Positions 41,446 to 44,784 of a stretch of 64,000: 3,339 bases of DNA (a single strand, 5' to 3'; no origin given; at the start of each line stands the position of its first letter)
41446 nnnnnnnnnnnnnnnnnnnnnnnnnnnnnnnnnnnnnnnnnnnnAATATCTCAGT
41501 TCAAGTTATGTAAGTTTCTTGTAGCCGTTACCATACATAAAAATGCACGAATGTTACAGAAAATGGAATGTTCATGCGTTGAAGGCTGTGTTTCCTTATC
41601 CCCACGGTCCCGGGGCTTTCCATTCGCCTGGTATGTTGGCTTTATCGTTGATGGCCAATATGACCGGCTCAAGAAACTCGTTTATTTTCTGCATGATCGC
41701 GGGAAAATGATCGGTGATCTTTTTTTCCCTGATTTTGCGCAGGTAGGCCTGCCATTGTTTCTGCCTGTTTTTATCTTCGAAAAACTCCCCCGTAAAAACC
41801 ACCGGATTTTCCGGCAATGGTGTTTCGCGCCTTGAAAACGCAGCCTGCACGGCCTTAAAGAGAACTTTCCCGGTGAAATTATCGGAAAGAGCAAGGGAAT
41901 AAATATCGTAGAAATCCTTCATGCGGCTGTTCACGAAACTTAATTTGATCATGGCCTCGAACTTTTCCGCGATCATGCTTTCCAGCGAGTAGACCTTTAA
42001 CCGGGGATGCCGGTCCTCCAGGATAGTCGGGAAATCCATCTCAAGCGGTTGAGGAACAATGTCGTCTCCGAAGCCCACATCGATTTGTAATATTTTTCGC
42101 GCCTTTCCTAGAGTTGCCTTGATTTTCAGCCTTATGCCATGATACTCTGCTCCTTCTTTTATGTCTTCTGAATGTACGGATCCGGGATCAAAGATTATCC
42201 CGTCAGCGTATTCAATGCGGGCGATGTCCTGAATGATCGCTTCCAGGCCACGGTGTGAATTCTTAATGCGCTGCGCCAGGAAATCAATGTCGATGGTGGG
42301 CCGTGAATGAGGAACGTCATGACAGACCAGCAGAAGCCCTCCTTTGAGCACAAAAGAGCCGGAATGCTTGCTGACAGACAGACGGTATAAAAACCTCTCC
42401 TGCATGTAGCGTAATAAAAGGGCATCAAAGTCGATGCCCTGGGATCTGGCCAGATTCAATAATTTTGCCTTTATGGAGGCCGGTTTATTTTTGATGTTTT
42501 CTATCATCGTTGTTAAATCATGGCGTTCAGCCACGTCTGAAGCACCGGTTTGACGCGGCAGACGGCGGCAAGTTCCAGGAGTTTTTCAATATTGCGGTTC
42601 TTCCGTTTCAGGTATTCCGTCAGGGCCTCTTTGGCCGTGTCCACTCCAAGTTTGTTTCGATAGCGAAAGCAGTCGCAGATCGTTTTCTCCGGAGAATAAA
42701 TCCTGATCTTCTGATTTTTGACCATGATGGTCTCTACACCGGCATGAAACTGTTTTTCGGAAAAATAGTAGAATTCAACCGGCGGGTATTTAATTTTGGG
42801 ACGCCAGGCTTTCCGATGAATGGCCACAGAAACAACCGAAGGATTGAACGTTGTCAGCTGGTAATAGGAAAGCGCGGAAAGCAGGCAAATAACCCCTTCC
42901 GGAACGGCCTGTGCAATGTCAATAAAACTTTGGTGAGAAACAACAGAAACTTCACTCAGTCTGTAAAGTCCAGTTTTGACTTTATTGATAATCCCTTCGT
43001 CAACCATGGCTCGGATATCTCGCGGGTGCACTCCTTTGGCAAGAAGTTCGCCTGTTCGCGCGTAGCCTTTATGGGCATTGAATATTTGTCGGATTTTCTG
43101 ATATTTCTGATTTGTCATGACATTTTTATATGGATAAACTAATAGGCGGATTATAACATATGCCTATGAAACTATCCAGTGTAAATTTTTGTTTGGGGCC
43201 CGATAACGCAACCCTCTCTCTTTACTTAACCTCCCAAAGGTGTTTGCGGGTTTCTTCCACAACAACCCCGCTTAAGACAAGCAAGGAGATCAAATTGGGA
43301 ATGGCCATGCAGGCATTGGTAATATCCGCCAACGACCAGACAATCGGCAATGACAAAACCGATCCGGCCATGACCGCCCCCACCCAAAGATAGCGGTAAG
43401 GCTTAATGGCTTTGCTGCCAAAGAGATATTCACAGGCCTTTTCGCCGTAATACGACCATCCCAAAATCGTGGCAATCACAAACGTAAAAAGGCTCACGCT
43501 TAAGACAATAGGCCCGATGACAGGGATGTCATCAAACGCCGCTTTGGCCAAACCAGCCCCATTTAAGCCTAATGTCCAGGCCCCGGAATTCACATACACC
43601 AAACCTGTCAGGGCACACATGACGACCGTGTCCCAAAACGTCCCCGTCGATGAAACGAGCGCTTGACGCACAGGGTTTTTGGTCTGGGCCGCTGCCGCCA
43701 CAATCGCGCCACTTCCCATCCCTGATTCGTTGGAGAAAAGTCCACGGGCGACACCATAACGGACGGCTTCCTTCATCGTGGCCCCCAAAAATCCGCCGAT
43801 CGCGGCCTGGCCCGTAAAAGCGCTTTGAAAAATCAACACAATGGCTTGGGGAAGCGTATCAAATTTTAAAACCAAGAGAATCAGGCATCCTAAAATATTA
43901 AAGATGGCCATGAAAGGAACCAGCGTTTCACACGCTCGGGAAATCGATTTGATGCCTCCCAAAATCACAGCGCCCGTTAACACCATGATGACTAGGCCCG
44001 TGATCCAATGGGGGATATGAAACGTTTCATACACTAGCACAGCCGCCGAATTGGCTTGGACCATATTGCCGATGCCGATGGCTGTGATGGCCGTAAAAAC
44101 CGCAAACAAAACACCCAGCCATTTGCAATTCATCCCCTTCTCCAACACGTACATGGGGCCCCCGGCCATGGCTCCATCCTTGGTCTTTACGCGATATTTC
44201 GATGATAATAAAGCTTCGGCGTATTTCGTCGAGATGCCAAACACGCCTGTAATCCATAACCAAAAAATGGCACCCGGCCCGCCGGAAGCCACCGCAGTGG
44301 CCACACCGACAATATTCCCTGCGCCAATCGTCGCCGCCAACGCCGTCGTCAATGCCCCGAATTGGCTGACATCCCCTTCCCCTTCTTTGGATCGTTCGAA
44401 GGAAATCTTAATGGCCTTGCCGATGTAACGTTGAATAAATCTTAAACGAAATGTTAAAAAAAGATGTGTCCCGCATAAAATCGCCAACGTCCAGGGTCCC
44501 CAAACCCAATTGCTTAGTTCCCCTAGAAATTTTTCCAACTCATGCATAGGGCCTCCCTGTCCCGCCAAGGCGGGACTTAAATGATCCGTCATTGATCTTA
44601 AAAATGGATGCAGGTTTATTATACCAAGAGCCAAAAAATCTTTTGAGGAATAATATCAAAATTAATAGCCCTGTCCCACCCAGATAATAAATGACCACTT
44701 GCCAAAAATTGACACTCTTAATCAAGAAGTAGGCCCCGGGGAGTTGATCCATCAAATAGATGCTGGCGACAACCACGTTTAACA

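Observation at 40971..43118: Defence-type block: stand-alone DEDDh exonuclease next to an AbiEi/AbiEii pair, with a paralogous pair at the window start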

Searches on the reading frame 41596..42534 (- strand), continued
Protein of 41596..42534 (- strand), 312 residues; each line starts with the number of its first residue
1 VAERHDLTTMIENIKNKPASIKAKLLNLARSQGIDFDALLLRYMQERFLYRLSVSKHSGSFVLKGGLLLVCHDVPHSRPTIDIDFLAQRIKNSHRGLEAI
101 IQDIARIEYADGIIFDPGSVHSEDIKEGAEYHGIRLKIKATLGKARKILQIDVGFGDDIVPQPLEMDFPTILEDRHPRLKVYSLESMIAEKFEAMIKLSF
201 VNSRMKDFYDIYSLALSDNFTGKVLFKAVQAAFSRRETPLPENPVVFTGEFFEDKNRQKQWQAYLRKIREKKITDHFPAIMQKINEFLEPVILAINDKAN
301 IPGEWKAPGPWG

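Call 97: find_encoding_contigs(protein=P0166, flank=3000, max_places=2)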
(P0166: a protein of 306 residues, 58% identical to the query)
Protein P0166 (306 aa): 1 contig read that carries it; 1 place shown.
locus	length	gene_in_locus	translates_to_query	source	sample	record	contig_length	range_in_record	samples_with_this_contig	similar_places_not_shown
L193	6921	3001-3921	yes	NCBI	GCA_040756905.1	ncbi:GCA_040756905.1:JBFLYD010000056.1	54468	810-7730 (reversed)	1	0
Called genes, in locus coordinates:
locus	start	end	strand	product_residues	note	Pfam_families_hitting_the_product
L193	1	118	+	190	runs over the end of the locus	-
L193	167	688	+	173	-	-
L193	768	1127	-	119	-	-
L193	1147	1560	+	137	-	PF01695:IstB_IS21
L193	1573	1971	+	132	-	-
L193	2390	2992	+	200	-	PF13338:AbiEi_4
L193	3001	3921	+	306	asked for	PF08843:AbiEii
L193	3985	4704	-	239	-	PF08713:DNA_alkylation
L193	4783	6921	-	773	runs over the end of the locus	PF00708:Acylphosphatase, PF07503:zf-HYPF, PF01300:Sua5_yciO_yrdC, PF17788:HypF_C, PF22521:HypF_C_2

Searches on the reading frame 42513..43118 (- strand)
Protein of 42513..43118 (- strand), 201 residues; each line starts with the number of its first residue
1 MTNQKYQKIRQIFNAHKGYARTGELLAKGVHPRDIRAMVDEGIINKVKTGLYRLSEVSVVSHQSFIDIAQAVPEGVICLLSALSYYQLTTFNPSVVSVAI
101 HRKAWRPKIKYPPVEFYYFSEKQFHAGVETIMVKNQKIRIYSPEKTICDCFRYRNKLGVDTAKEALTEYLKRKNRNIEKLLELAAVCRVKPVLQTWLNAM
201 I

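Call 8: search_protein_families(library=pfam, proteins=[window:42513-43118:-], max_evalue=0.01)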
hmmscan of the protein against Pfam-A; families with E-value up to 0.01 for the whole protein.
window:42513-43118:- (201 aa): 1 family
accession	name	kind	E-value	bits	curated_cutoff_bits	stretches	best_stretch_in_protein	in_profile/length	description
PF13338.12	AbiEi_4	-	5.5e-07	30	25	1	7-54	1-48/49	Transcriptional regulator, AbiEi antitoxin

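Call 9: search_protein_families(library=padloc, proteins=[window:42513-43118:-], max_evalue=0.01)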
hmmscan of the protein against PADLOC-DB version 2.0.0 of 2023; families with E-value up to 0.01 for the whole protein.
window:42513-43118:- (201 aa): 31 families (the best 25 are shown)
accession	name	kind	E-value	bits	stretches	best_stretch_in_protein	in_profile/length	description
PDLC02265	AbiEi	-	3.4e-70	233.8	1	5-200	3-197/198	AbiEi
PDLC02225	AbiEi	-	7e-63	209.9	1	4-200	6-194/198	AbiEi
PDLC02283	AbiEi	-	8.5e-58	193.4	1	6-200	7-200/201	AbiEi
PDLC02245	AbiEi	-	4.4e-46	155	1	11-201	4-194/194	AbiEi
PDLC02275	AbiEi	-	4.8e-45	151.8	1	9-201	2-184/184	AbiEi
PDLC02263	AbiEi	-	3.1e-43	146.3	1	3-198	47-242/244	AbiEi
PDLC02248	AbiEi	-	5.5e-40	135.2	1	5-196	3-193/198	AbiEi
PDLC02239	AbiEi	-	5.5e-40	135.2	1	22-199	14-192/195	AbiEi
PDLC02238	AbiEi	-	2.4e-20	71.1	1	34-180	17-158/180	AbiEi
PDLC02267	AbiEi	-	1.5e-18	65.1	1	35-191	41-189/252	AbiEi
PDLC02254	AbiEi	-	4.6e-18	63.6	1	21-185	19-182/197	AbiEi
PDLC02228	AbiEi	-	1.2e-17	62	1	2-171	24-183/216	AbiEi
PDLC02249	AbiEi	-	6.2e-15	53.4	1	3-182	2-171/184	AbiEi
PDLC02272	AbiEi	-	6.7e-12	43.6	1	12-185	15-180/200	AbiEi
PDLC02262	AbiEi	-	1.5e-11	42.3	1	32-188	38-193/206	AbiEi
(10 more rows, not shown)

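Call 10: search_protein_families(library=ncbifam, proteins=[window:42513-43118:-], max_evalue=0.01)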
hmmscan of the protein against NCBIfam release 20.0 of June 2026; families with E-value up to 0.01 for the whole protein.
window:42513-43118:- (201 aa): 0 families

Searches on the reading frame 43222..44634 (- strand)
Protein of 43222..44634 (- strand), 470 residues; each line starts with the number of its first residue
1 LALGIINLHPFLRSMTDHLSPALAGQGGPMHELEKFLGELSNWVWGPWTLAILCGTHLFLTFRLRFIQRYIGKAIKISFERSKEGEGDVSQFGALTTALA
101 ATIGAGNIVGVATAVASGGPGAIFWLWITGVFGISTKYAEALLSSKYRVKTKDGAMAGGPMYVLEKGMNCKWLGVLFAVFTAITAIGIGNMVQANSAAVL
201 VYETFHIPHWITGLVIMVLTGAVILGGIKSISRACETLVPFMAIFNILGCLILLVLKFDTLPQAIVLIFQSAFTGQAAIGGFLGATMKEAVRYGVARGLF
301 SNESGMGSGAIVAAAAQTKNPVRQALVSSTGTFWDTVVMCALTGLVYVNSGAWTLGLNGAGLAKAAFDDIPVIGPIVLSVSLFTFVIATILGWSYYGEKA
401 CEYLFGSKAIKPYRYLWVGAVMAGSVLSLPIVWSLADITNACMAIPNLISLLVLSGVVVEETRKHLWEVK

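Call 64: search_protein_families(library=pfam, proteins=[window:43222-44634:-], max_evalue=0.001)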
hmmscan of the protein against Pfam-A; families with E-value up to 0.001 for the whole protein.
window:43222-44634:- (470 aa): 2 families
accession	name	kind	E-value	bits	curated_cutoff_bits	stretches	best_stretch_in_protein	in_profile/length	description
PF01235.23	Na_Ala_symp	-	8.9e-132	440.5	24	1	79-467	3-381/392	Sodium:alanine symporter family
PF03845.19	Spore_permease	-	5.7e-05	22.6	23.4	1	160-258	65-161/321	Spore germination protein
